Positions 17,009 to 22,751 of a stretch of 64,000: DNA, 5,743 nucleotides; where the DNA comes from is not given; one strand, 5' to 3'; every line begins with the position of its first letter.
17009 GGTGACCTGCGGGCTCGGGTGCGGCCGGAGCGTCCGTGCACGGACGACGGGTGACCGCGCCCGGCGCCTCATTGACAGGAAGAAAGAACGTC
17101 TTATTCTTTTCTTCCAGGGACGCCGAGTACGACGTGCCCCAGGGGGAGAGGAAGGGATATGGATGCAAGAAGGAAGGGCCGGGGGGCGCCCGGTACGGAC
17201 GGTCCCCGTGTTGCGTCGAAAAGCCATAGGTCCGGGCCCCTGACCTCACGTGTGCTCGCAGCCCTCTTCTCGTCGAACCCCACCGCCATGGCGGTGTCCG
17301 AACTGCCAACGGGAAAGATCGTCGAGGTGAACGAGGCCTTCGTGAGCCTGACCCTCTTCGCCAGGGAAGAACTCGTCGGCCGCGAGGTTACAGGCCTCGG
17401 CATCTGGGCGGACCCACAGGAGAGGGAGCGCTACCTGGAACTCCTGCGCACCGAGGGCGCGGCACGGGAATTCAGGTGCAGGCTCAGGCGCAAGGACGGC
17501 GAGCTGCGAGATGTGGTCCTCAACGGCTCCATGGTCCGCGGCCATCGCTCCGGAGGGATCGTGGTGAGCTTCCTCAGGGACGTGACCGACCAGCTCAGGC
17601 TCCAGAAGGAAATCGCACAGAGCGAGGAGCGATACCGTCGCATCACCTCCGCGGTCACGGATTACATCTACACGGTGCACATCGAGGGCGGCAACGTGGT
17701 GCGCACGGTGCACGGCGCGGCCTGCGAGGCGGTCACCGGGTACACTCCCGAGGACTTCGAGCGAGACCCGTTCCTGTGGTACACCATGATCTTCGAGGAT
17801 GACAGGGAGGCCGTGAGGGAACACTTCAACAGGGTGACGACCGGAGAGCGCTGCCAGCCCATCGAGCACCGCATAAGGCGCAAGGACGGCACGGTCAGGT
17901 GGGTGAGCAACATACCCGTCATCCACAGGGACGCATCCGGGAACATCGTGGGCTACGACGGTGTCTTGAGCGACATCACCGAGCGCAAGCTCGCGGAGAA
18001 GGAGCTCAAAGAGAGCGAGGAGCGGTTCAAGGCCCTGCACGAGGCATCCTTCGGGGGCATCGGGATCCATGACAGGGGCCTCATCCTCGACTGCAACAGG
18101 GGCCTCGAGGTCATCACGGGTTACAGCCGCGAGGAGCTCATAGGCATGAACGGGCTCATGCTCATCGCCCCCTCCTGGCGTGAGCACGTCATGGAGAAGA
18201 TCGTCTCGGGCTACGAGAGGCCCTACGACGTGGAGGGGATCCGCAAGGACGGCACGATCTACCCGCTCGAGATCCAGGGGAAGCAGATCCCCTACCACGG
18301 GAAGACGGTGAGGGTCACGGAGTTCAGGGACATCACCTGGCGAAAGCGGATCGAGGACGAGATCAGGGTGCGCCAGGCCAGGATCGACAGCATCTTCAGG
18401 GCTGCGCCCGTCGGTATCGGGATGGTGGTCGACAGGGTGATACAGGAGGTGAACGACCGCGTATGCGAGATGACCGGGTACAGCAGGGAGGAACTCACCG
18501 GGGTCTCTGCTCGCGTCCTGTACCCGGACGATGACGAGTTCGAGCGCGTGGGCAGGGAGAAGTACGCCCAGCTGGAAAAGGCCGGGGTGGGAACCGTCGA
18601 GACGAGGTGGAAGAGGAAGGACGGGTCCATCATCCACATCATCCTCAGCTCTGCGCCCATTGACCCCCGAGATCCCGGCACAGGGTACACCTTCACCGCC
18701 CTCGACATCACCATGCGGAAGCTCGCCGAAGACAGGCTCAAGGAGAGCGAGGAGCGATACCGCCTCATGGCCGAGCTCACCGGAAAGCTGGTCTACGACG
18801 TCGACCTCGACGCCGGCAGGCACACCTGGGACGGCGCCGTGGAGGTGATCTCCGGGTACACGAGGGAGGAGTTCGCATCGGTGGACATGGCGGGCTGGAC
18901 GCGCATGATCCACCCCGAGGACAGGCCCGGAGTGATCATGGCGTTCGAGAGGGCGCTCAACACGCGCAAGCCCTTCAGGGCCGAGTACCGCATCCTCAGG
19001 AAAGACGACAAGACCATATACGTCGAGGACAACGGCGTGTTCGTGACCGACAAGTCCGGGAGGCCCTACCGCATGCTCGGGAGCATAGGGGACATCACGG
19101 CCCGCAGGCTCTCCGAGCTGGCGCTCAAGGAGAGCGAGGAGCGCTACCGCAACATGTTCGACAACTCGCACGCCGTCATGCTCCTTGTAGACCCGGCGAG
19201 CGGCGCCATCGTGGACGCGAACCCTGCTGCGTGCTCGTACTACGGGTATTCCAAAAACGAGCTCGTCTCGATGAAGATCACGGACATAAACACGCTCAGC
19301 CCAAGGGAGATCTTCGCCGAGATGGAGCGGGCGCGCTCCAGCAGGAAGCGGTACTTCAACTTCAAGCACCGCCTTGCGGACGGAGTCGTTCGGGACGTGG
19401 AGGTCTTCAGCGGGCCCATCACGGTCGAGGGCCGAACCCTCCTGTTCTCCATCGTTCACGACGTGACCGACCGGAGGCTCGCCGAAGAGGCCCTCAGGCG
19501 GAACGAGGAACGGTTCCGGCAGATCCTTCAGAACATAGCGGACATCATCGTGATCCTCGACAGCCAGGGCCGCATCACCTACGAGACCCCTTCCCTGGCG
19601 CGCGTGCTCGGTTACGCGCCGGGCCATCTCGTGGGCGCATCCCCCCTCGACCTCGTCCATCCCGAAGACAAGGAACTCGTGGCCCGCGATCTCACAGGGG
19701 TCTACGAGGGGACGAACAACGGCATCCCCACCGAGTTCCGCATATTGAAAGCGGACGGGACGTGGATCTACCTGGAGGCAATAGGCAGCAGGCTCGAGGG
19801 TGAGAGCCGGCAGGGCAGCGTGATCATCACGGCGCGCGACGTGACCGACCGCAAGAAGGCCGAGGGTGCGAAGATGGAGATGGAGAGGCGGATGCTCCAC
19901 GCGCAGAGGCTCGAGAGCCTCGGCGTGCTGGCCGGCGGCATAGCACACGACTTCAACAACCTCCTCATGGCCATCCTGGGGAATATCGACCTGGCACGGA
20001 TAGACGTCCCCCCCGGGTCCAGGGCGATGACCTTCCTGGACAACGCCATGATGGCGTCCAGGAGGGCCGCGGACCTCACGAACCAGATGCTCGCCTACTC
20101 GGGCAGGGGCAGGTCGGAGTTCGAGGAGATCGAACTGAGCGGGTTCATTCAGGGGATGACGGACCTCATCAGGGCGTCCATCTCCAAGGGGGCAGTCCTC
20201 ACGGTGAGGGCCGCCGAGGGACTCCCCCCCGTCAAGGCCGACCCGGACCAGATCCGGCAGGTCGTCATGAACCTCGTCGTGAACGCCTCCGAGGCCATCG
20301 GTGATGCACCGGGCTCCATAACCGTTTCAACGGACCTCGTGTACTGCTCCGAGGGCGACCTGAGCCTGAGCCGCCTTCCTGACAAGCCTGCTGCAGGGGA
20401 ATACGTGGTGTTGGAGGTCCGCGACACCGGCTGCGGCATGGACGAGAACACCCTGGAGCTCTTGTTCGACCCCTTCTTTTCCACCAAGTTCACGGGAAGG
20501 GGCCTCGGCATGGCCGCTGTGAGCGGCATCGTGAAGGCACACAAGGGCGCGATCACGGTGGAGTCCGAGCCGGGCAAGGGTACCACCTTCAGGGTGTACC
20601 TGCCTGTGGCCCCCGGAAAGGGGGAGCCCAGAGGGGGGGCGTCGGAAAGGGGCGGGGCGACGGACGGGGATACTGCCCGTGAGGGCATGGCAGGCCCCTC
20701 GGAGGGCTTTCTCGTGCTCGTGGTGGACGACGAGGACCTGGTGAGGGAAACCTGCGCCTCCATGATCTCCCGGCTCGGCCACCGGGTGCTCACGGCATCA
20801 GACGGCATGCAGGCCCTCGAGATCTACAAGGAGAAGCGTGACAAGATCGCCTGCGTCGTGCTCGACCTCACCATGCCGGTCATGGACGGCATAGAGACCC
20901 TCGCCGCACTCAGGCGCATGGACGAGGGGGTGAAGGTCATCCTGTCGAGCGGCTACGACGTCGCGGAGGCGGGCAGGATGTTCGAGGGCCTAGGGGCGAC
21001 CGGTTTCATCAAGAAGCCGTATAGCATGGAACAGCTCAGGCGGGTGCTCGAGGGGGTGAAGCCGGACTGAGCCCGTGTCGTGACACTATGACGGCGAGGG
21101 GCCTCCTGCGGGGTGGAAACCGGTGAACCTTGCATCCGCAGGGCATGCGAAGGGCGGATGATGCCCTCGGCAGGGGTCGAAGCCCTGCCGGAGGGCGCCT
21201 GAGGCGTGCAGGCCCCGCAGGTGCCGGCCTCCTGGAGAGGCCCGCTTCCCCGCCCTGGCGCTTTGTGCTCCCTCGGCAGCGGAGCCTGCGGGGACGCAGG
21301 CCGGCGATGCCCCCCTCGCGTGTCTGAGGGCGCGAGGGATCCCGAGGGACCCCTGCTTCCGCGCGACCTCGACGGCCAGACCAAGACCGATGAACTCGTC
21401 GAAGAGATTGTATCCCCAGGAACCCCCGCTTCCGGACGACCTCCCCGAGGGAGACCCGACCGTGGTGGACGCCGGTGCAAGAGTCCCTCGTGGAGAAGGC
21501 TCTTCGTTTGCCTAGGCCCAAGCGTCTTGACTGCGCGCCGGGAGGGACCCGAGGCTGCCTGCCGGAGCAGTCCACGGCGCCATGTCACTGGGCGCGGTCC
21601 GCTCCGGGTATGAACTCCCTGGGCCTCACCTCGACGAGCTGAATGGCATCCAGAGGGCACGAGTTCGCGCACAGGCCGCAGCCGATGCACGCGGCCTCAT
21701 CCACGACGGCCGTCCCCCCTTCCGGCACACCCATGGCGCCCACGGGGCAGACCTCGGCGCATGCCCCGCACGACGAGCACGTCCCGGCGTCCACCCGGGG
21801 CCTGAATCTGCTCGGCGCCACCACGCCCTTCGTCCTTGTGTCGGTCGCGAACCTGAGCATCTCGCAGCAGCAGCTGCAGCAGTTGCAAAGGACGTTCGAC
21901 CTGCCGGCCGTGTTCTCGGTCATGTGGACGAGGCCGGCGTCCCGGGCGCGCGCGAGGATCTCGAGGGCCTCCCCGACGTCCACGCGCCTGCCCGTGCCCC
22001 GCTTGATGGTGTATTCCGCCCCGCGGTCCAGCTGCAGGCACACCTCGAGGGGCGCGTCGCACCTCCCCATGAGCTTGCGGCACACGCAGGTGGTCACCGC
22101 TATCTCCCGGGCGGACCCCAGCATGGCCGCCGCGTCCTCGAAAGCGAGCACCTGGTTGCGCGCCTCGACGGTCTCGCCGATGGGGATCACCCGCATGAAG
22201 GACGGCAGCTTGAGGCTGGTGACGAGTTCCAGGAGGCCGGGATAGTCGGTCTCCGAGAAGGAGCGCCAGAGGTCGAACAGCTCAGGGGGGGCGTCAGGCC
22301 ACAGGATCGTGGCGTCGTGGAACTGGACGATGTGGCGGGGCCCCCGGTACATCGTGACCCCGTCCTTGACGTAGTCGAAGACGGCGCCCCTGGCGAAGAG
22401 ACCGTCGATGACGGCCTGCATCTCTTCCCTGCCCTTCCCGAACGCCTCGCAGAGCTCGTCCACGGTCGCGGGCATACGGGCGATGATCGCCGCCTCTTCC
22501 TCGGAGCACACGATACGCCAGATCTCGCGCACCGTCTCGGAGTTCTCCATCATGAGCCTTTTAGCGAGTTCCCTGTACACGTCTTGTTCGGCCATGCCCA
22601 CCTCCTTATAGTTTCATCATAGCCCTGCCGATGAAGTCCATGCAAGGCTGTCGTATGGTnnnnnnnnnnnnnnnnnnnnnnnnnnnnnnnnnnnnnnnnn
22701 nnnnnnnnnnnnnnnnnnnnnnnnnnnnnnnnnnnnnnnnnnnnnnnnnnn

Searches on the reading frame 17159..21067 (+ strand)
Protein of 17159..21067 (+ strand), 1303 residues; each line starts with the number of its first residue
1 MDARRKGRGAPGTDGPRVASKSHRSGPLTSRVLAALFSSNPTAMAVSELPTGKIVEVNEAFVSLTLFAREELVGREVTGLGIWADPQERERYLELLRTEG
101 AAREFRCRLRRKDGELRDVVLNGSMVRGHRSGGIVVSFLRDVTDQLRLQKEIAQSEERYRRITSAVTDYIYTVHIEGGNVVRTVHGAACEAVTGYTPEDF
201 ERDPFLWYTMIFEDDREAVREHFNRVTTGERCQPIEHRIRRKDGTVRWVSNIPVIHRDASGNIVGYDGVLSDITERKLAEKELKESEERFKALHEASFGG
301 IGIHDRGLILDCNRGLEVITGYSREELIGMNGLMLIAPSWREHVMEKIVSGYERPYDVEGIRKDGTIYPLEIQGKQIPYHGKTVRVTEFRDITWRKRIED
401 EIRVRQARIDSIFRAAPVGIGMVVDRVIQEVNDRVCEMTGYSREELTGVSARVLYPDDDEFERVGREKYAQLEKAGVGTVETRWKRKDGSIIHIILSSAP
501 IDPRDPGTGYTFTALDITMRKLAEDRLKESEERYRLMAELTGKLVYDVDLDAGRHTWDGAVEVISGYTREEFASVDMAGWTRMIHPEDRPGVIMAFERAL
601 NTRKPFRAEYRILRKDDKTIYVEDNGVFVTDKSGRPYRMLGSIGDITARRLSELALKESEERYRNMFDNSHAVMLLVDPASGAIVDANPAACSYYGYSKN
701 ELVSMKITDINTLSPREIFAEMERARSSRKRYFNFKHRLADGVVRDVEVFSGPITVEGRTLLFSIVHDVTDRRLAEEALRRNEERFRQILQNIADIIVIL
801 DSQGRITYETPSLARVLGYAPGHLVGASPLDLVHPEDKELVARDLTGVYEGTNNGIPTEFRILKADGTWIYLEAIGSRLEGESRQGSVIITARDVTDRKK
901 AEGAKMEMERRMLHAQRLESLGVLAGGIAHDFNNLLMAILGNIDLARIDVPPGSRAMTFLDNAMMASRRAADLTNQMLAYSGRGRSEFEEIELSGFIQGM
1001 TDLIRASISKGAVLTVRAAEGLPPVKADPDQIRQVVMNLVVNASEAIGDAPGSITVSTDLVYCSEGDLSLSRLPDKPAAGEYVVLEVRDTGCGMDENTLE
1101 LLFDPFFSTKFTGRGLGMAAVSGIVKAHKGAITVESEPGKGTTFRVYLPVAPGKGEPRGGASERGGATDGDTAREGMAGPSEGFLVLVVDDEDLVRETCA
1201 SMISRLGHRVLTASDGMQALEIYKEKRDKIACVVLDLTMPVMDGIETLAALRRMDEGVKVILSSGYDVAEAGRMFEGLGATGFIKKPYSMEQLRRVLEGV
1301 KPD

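Call 56: search_protein_families(library=pfam, proteins=[window:17159-21067:+], max_evalue=0.00001)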
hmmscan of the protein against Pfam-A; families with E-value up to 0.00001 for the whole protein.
window:17159-21067:+ (1303 aa): 8 families
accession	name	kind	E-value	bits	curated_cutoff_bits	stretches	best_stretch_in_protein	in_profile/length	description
PF08447.18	PAS_3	-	6.5e-80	263.9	25.6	4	556-642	3-88/89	PAS fold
PF13426.13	PAS_9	-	2.1e-73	243.6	27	6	425-518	10-102/103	PAS domain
PF00989.32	PAS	-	6.8e-68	226.2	22.6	4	784-895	1-113/113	PAS fold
PF08448.16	PAS_4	-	1.6e-34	118.9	23.1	1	791-899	2-109/110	PAS fold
PF13188.13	PAS_8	-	3.2e-30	103.4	21.8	1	661-715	1-52/65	PAS domain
PF02518.31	HATPase_c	-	9.7e-25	87.6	26.4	1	1028-1151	2-110/111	Histidine kinase-, DNA gyrase B-, and HSP90-like ATPase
PF00072.30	Response_reg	-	3e-22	79.3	30.2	1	1186-1297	1-110/111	Response regulator receiver domain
PF14598.12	PAS_11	-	1e-16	61.3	25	0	798-882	6-89/109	PAS domain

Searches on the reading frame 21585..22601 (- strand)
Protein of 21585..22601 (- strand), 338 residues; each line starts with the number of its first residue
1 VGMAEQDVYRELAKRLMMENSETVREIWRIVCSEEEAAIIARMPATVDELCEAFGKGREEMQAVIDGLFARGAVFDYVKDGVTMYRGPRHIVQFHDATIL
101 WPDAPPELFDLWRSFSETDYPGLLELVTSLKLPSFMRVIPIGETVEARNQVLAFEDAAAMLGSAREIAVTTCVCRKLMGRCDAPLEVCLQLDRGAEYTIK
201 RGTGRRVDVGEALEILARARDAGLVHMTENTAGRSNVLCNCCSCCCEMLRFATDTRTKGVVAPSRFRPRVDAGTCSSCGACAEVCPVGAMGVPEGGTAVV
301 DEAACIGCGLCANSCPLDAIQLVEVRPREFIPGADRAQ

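Call 56: search_protein_families(library=pfam, proteins=[window:21585-22601:-], max_evalue=0.00001)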
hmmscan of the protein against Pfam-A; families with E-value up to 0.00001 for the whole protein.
window:21585-22601:- (338 aa): 7 families
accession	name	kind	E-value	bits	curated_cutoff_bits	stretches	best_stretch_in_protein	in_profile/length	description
PF00037.32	Fer4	-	2.2e-14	53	21.1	2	299-321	2-24/24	4Fe-4S binding domain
PF13237.11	Fer4_10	-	4.5e-09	36.5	25.5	1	268-316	2-53/53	4Fe-4S dicluster domain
PF13187.11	Fer4_9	-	4.2e-08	33.5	27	1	275-320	2-52/52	4Fe-4S dicluster domain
PF12837.12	Fer4_6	-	6.9e-08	32.5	25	0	298-316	2-20/24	4Fe-4S binding domain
PF12838.12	Fer4_7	-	1e-07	32.7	27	0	305-325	2-22/52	4Fe-4S dicluster domain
PF12797.12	Fer4_2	-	4.6e-07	29.8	24.5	0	299-316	4-21/22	4Fe-4S binding domain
PF14697.11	Fer4_21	-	6.5e-06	26.6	35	1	298-329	1-32/59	4Fe-4S dicluster domain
